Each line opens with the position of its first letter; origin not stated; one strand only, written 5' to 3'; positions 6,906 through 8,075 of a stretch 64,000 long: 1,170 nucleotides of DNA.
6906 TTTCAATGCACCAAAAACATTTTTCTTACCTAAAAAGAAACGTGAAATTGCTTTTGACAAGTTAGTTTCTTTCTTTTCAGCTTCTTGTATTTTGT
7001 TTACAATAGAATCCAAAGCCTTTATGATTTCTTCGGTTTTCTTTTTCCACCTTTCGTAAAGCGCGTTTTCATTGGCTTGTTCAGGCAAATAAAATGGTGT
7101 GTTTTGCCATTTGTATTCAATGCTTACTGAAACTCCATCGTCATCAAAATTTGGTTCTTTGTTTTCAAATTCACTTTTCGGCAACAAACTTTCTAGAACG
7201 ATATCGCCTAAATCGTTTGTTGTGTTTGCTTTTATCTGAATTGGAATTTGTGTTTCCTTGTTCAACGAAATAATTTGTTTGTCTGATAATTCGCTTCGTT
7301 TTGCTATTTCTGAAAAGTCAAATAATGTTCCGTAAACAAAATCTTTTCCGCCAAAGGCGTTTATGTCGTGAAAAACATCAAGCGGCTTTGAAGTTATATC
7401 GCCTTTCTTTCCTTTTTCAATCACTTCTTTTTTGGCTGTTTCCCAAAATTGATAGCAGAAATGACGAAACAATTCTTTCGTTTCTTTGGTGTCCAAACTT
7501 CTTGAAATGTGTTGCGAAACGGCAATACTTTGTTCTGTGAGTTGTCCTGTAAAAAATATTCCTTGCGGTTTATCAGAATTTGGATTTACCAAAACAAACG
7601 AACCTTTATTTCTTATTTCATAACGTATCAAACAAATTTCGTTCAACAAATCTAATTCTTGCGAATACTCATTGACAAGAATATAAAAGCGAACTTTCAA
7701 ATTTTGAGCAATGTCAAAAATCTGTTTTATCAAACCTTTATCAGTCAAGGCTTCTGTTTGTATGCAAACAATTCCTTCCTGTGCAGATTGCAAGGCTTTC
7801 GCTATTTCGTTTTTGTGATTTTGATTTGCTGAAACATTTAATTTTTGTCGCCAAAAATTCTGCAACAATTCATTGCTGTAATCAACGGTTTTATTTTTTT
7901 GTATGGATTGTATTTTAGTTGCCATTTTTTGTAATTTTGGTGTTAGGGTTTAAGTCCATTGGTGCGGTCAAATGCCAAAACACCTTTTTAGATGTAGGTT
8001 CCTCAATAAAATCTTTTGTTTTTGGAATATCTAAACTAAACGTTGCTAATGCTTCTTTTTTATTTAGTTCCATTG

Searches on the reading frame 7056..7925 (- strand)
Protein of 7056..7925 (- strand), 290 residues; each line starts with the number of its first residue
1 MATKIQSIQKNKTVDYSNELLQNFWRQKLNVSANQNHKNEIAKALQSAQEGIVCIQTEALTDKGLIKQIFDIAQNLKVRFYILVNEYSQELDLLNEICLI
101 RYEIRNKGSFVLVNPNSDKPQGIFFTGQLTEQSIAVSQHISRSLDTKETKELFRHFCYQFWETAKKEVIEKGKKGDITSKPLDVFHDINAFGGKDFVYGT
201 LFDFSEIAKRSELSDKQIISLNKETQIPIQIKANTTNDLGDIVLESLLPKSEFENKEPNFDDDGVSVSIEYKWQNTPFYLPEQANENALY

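Call 77: predict_structure(alignment_id=A6)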
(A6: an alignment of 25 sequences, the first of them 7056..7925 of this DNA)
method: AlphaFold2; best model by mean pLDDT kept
length: 290 residues; sequences in the alignment: 25
mean_pLDDT: 88.3   pTM: 0.81
mean pLDDT of the five models: 88.3, 87.5, 87.4, 86.7, 83.6
residues with pLDDT >= 90: 191; 70-90: 73; 50-70: 18; < 50: 8
segments of 3 or more residues with pLDDT < 50: 1-3, 286-290
pLDDT, mean of each block of 10 residues (from residue 1): 68 97 92 86 91 96 96 90 95 91 94 92 96 94 94 94 84 73 75 92 96 95 94 95 79 87 96 79 50
secondary structure, 60 per line:
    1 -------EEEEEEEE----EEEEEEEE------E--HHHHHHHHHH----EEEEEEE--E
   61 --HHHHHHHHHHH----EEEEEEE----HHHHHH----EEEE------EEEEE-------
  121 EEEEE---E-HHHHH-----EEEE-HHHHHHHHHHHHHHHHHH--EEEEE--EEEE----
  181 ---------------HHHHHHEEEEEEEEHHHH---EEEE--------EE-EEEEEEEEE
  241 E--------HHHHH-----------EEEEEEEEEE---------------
elements in order: E8-15 E20-27 H37-46 E51-57 H63-73 E78-84 H89-94 E99-102 E109-113 E121-125 H131-135 E141-144 H146-163 E166-170 E173-176 H196-201 E202-209 H210-213 E217-220 E232-241 H250-254 E266-275
